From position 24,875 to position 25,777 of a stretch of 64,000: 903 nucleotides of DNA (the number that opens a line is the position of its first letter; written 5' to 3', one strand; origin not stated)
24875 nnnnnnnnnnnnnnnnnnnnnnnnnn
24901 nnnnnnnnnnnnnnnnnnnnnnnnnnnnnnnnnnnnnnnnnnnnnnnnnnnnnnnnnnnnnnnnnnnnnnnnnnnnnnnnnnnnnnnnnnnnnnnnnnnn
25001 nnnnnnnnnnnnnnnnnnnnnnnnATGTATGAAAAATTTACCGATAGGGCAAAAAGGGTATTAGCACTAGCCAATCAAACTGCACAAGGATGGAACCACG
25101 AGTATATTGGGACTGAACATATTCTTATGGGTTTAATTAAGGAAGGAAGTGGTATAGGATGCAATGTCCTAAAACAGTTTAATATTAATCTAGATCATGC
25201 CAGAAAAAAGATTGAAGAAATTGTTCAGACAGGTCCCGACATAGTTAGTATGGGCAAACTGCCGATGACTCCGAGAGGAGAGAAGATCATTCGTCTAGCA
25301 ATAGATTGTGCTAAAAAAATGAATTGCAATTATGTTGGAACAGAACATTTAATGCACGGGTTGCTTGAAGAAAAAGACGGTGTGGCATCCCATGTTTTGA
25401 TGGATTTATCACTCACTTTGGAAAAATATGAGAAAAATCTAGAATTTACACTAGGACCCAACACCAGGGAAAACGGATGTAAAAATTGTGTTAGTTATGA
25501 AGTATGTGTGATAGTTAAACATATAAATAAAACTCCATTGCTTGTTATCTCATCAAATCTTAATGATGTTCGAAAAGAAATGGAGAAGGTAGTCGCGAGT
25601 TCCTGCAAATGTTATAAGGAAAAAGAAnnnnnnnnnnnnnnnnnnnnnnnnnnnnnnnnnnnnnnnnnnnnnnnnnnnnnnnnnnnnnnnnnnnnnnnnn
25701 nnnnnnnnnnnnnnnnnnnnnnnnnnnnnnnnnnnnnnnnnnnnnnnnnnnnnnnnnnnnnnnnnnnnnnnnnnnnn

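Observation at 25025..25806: Stand-alone ClpC-type N-domain protein followed by a prepilin-like peptide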

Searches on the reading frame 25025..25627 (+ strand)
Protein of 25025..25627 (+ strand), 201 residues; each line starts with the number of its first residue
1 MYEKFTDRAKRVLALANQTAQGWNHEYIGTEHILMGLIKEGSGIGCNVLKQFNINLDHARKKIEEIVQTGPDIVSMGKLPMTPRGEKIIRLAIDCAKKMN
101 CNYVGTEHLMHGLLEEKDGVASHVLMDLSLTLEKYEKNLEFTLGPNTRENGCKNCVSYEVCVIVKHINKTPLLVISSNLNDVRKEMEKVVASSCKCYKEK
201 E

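Call 3: search_protein_families(library=pfam, proteins=[window:25025-25627:+], max_evalue=1)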
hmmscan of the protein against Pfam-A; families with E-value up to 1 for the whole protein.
window:25025-25627:+ (201 aa): 1 family
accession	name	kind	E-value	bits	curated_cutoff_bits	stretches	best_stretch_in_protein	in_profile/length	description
PF02861.25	Clp_N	-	1.2e-29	102.6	20.7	2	19-67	4-52/53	Clp amino terminal domain, pathogenicity island component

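Call 4: search_protein_families(library=ncbifam, proteins=[window:25025-25627:+], max_evalue=1)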
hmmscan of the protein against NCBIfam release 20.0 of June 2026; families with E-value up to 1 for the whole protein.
window:25025-25627:+ (201 aa): 7 families
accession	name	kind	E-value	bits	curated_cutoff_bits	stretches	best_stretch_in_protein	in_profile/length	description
NF033606.1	heat_AAA_ClpK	exception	4e-14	51.5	1900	2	48-140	153-244/949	heat shock survival AAA family ATPase ClpK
TIGR03346.1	chaperone_ClpB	equivalog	1.1e-13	50.5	1232.1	1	5-140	1-136/853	ATP-dependent chaperone ClpB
TIGR02639.1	ClpA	equivalog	1.6e-12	46.5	993.15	2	7-132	3-129/734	ATP-dependent Clp protease ATP-binding subunit ClpA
NF033607.0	disagg_AAA_ClpG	exception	7.6e-07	27.4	1900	1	3-133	87-216/932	AAA family protein disaggregase ClpG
TIGR03345.1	VI_ClpV1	equivalog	7.6e-06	24.5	884.95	2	86-165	6-85/852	type VI secretion system ATPase TssH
NF008118.0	PRK10865.1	equivalog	2.5e-05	22.4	1417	1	3-144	4-145/857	ATP-dependent chaperone ClpB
NF008263.0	PRK11034.1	equivalog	0.083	10.7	1350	1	13-72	10-68/758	ATP-dependent Clp protease ATP-binding subunit ClpA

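Call 8: find_homologous_proteins(query=window:25025-25627:+)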
Query window:25025-25627:+ (201 aa): 547 proteins with E <= 0.001 among 627 candidates; the best 120 are listed.
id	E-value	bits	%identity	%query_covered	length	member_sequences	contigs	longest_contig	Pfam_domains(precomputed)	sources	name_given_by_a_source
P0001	8.2e-131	451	100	100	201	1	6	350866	PF02861.26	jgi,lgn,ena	jgi:ATP-dependent Clp protease ATP-binding subunit ClpC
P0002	5.3e-73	263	58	65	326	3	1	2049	PF02861.26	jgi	jgi:ATP-dependent Clp protease ATP-binding subunit ClpA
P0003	1.1e-49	187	51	72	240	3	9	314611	PF02861.26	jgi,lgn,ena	jgi:ATP-dependent Clp protease ATP-binding subunit ClpA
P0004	1.8e-49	186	58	73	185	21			PF02861.26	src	-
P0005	2.4e-49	186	60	72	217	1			PF02861.26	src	-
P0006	3.1e-49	185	58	76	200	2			PF02861.26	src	-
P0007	3.3e-49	185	59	72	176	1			PF02861.26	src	-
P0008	6.4e-49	184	59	72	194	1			PF02861.26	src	-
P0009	6.4e-49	184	60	72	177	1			PF02861.26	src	-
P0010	6.9e-49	184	53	86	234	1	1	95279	PF02861.26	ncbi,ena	-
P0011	9.0e-49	184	57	75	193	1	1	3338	PF02861.26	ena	-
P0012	1.2e-48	183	54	86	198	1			PF02861.26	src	-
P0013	1.4e-48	183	60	72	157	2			PF02861.26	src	-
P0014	1.7e-48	183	57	75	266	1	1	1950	PF02861.26,PF13191.13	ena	-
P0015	2.1e-48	182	59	72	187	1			PF02861.26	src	-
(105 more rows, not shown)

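Call 9: search_dna_similar(query=window:25025-25627:+, collection=phages, mode=protein, max_evalue=0.001, max_rows=40)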
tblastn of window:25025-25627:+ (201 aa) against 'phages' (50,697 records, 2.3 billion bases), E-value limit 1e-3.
Records with a match: 33; places in all: 42; records where one place covers at least 80% of the query: 6.
Best place of each record, by identity: 60-80% 1; <60% 32.
By first word of the organism name: Bacteriophage 13; Listeria 6; Mycobacterium 4; Staphylococcus 3; uncultured 3; Enterococcus 2; Acinetobacter 2.
By host as written in the record: - 19; Listeria monocytogenes 6; Staphylococcus aureus 2; Mycobacterium smegmatis mc2 155 2; Mycobacterium smegmatis str. MC2 155 1; Mycobacterium sp. 1; Enterococcus faecalis 1; Staphylococcus saprophyticus 1.
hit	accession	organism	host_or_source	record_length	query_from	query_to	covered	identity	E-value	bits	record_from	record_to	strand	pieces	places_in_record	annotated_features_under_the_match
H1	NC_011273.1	Mycobacterium phage Myrna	Mycobacterium smegmatis str. MC2 155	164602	1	191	95%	34.0%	1e-28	117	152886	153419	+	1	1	251: gp251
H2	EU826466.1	Mycobacterium phage Myrna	Mycobacterium sp.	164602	1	191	95%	34.0%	1e-28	117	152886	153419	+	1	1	251: Clp family protein, ATPase domain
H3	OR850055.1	Staphylococcus phage SA 1298 Kay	Staphylococcus aureus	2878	1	144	72%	43.1%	6e-30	120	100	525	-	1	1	record has no annotation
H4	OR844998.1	Staphylococcus phage SA 1306 Kay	Staphylococcus aureus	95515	1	144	72%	43.1%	1e-29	120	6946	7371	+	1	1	record has no annotation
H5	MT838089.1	Bacteriophage sp.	human fecal samples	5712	1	144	72%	40.9%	4e-23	151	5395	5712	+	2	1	record has no annotation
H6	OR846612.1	Enterococcus phage Efs 1-1-1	Enterococcus faecalis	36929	1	155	77%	37.3%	1e-23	102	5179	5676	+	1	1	record has no annotation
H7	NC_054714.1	Mycobacterium phage Phabba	Mycobacterium smegmatis mc2 155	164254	1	126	63%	43.7%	3e-28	116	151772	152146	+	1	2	hypothetical protein (x2)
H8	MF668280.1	Mycobacterium phage Phabba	Mycobacterium smegmatis mc2 155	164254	1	126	63%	43.7%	3e-28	116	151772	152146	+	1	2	Clp family protein, ATPase domain | hypothetical protein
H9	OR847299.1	Listeria phage LM 4-11-1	Listeria monocytogenes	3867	23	190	84%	32.0%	5e-23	101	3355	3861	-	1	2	record has no annotation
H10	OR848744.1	Listeria phage LM 4-14-1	Listeria monocytogenes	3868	23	190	84%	32.0%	5e-23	101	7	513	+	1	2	record has no annotation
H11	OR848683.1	Listeria phage LM 4-14-1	Listeria monocytogenes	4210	23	190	84%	32.0%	5e-23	101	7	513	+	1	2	record has no annotation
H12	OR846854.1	Listeria phage LM 4-11-1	Listeria monocytogenes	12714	23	190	84%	32.0%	6e-23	101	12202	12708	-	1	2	record has no annotation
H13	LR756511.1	uncultured phage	metagenomic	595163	1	132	66%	38.3%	4e-20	93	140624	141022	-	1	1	record has no annotation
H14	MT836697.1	Bacteriophage sp.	human fecal samples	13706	5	133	64%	37.5%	1e-18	137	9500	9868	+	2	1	record has no annotation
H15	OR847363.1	Listeria phage LM 4-11-1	Listeria monocytogenes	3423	1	144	72%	32.7%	2e-17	85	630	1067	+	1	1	record has no annotation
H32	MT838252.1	Bacteriophage sp.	human fecal samples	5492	1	37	18%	67.6%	3e-9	61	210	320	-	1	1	record has no annotation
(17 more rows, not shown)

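Call 10: find_encoding_contigs(protein=P0001, flank=4000, max_places=6)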
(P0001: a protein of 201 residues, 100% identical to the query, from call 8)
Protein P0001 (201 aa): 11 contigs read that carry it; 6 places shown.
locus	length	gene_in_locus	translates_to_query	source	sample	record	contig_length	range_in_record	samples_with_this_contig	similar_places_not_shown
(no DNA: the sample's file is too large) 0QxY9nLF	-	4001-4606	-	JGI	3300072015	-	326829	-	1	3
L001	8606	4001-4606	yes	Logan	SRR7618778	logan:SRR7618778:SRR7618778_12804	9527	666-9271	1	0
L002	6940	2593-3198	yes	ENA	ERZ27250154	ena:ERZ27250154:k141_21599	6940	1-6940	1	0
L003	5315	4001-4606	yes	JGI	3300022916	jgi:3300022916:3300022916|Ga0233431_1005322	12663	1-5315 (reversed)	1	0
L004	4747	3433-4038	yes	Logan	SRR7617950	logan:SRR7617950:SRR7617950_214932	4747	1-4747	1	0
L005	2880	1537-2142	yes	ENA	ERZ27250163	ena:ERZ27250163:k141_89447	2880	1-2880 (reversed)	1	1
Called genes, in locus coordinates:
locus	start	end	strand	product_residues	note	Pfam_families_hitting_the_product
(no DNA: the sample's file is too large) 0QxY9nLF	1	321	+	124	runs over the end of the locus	-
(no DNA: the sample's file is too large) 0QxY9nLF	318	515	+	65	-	-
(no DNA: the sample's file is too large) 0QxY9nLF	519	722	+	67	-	-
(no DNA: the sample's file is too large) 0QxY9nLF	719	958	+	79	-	-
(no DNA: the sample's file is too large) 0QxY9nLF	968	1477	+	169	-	-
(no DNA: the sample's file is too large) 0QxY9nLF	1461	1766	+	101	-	-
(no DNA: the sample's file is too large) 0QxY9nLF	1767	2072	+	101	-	-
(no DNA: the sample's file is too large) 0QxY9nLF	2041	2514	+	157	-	-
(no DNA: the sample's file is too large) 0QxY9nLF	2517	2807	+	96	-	-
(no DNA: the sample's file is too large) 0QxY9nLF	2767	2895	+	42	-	-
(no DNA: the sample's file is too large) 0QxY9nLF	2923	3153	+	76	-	-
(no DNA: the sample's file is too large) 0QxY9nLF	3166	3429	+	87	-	-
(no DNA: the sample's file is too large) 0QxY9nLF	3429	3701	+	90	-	PF00381:PTS-HPr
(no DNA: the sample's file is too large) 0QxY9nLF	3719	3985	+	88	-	-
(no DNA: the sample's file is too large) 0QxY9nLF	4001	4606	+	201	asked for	PF02861:Clp_N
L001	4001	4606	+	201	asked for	PF02861:Clp_N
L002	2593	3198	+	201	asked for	PF02861:Clp_N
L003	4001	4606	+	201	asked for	PF02861:Clp_N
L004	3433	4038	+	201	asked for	PF02861:Clp_N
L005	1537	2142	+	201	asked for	PF02861:Clp_N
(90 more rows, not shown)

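Call 11: find_encoding_contigs(protein=P0003, flank=4000, max_places=6)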
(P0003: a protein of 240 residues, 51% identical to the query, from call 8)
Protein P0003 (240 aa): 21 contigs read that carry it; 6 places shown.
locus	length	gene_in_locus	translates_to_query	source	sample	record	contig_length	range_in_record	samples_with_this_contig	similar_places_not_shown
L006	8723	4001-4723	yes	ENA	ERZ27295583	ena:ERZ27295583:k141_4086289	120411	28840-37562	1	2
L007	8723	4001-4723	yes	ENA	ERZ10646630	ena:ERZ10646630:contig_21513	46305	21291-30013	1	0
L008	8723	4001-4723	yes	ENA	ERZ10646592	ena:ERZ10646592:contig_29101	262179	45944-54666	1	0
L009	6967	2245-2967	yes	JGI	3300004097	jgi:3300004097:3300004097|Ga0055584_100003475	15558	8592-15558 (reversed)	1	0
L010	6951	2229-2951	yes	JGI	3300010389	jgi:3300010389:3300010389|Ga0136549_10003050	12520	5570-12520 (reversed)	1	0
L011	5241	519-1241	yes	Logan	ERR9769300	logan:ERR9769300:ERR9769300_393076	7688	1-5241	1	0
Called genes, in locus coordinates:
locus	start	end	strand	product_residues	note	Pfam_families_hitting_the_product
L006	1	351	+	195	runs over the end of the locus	PF01812:5-FTHF_cyc-lig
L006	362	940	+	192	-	-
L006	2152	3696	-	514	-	PF02861:Clp_N, PF17792:ThiD2, PF02581:TMP-TENI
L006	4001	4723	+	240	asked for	PF02861:Clp_N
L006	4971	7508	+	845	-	PF02861:Clp_N, PF02861:Clp_N, PF00004:AAA, PF17871:AAA_lid_9, PF02151:UVR, PF00158:Sigma54_activat, PF00004:AAA, PF07724:AAA_2, +11 more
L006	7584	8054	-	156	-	-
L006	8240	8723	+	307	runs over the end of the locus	PF04018:VCA0040-like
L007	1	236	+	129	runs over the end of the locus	PF01812:5-FTHF_cyc-lig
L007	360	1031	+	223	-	-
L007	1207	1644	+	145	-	-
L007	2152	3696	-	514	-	PF02861:Clp_N, PF17792:ThiD2, PF02581:TMP-TENI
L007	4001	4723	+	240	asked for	PF02861:Clp_N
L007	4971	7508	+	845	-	PF02861:Clp_N, PF02861:Clp_N, PF00004:AAA, PF17871:AAA_lid_9, PF02151:UVR, PF00158:Sigma54_activat, PF00004:AAA, PF07724:AAA_2, +11 more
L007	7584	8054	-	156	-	-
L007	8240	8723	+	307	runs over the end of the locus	PF04018:VCA0040-like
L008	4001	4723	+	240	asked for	PF02861:Clp_N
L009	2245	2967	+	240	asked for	PF02861:Clp_N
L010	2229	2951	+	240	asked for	PF02861:Clp_N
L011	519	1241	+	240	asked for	PF02861:Clp_N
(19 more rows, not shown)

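Call 12: search_solved_structures(query=window:25025-25627:+, show_alignments=3, max_evalue=0.00001)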
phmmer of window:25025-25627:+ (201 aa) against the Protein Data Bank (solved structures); distinct sequences matched with E-value up to 0.00001: 39.
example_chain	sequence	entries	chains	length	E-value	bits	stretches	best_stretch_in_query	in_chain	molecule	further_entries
3wdd_A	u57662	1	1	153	2.3e-35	125.2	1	1-136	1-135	Probable ATP-dependent Clp protease ATP-binding subunit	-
8xqu_A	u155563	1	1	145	7.1e-35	123.6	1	1-135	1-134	ATP-dependent Clp protease ATP-binding subunit ClpC1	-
8b9u_A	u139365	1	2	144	7.1e-35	123.6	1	1-135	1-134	ATP-dependent Clp protease ATP-binding subunit ClpC1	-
8ibp_A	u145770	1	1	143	7.5e-35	123.5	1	1-135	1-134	Negative regulator of genetic competence ClpC/mecB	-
8ibo_A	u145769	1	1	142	7.6e-35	123.5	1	1-135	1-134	Negative regulator of genetic competence ClpC/mecB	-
3wdc_A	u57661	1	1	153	7.8e-35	123.4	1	1-136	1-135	Probable ATP-dependent Clp protease ATP-binding subunit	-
3wdb_A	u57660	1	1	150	8e-35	123.4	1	1-135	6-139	Probable ATP-dependent Clp protease ATP-binding subunit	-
7aa4_A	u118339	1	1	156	8.2e-35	123.4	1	1-136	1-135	Negative regulator of genetic competence ClpC/mecB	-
6cn8_A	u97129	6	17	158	8.8e-35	123.3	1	1-136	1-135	ATP-dependent Clp protease ATP-binding subunit ClpC1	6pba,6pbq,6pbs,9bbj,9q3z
3wde_A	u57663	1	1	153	1.1e-34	123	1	1-136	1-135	Probable ATP-dependent Clp protease ATP-binding subunit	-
9q5p_A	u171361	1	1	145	1.7e-34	122.3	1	1-135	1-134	ATP-dependent Clp protease ATP-binding subunit ClpC1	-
6ucr_A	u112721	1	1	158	2e-34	122.1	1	1-136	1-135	Negative regulator of genetic competence ClpC/mecB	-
9din_A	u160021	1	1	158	2.6e-34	121.8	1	2-136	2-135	ATP-dependent Clp protease ATP-binding subunit ClpC1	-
3fh2_A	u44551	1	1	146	6.5e-34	120.4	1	1-135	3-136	PROBABLE ATP-DEPENDENT PROTEASE (HEAT SHOCK PROTEIN)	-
8a8u_A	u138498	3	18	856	2.5e-33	118.6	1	1-136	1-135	ATP-dependent Clp protease ATP-binding subunit ClpC1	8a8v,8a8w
4y0b_A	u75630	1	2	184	5.5e-06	29.3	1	4-138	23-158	Double Clp-N motif protein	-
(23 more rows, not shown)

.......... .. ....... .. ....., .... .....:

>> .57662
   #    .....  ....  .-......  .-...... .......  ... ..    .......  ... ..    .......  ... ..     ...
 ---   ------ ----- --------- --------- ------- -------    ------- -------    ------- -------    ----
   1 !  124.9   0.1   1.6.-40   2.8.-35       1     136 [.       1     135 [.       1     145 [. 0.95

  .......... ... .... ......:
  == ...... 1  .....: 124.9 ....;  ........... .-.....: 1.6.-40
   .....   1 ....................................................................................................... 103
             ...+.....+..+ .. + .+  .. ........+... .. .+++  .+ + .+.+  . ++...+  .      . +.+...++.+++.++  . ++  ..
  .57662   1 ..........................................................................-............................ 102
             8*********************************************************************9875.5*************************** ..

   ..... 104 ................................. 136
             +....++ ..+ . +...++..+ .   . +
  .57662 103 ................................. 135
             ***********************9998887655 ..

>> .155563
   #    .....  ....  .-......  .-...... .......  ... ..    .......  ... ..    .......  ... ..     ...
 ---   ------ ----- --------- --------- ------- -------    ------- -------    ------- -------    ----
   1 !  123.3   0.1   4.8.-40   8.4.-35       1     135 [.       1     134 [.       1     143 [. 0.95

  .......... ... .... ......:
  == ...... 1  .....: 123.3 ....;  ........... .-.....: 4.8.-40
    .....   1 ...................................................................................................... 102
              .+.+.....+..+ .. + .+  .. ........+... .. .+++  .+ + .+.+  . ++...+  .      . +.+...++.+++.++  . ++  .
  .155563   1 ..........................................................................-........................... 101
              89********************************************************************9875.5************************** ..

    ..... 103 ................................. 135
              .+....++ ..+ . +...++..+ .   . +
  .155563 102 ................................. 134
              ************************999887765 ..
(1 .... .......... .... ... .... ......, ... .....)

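Call 15: find_related_loci(query=window:25025-25627:+, collection=viral_contigs, flank=5000)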
Query window:25025-25627:+ (201 aa) in viral_contigs; peptide patterns used: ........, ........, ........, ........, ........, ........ (x = any residue, [..] = any of these).
7 stretches matched a pattern, but none encodes a relative of the query by tblastn (E <= 1e-3).

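Call 21: find_related_loci(query=A1, collection=viral_contigs, flank=4000)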
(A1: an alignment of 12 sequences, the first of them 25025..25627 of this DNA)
Query A1 (201 aa) in viral_contigs; peptide patterns used: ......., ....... (x = any residue, [..] = any of these).
41 stretches matched a pattern; 28 encode a relative of the query (tblastn E <= 1e-3); 28 distinct loci.
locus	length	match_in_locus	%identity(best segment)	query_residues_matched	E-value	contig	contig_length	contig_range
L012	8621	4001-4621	43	1-200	5e-58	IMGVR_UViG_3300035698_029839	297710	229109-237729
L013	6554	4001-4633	43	1-198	5e-54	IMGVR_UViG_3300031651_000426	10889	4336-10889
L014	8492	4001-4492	54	1-144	2e-51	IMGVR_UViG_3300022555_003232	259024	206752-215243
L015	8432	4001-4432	56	1-160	3e-50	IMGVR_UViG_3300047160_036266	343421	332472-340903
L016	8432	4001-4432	56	1-160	1e-49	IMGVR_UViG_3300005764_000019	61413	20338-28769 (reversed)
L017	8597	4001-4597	52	1-139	5e-49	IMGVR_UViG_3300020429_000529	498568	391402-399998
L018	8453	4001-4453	50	1-149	2e-47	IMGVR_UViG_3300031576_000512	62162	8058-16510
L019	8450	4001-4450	53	1-149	3e-47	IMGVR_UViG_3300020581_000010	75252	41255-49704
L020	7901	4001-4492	48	1-164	1e-46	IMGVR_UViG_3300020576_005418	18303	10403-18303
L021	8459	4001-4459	50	1-150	8e-46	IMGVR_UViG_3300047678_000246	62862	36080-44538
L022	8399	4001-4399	54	1-133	1e-44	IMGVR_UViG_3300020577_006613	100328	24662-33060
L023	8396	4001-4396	52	1-134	2e-44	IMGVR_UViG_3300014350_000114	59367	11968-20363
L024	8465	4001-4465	47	1-155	5e-44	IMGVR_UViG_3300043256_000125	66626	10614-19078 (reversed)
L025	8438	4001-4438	49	1-144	1e-41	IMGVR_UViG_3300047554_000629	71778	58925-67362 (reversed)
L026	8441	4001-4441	46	1-150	7e-41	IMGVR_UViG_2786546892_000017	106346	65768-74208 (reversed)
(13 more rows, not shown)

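Call 28: predict_structure(alignment_id=A1)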
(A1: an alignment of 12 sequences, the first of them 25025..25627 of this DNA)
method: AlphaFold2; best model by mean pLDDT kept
length: 201 residues; sequences in the alignment: 12
mean_pLDDT: 75.8   pTM: 0.69
mean pLDDT of the five models: 75.8, 75.1, 74.4, 74.5, 71.1
residues with pLDDT >= 90: 85; 70-90: 52; 50-70: 19; < 50: 45
segments of 3 or more residues with pLDDT < 50: 148-178, 191-201
pLDDT, mean of each block of 10 residues (from residue 1): 77 94 92 95 85 89 86 76 94 90 92 94 92 88 57 41 41 41 55 41 28
secondary structure, 60 per line:
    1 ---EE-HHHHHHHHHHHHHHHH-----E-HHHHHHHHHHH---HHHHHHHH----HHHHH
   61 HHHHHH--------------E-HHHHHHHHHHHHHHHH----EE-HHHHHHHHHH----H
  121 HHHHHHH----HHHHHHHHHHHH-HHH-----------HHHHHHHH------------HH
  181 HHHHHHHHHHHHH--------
elements in order: H7-22 H30-40 H44-51 H56-66 H83-98 H106-115 H120-127 H132-143 H159-166 H179-193
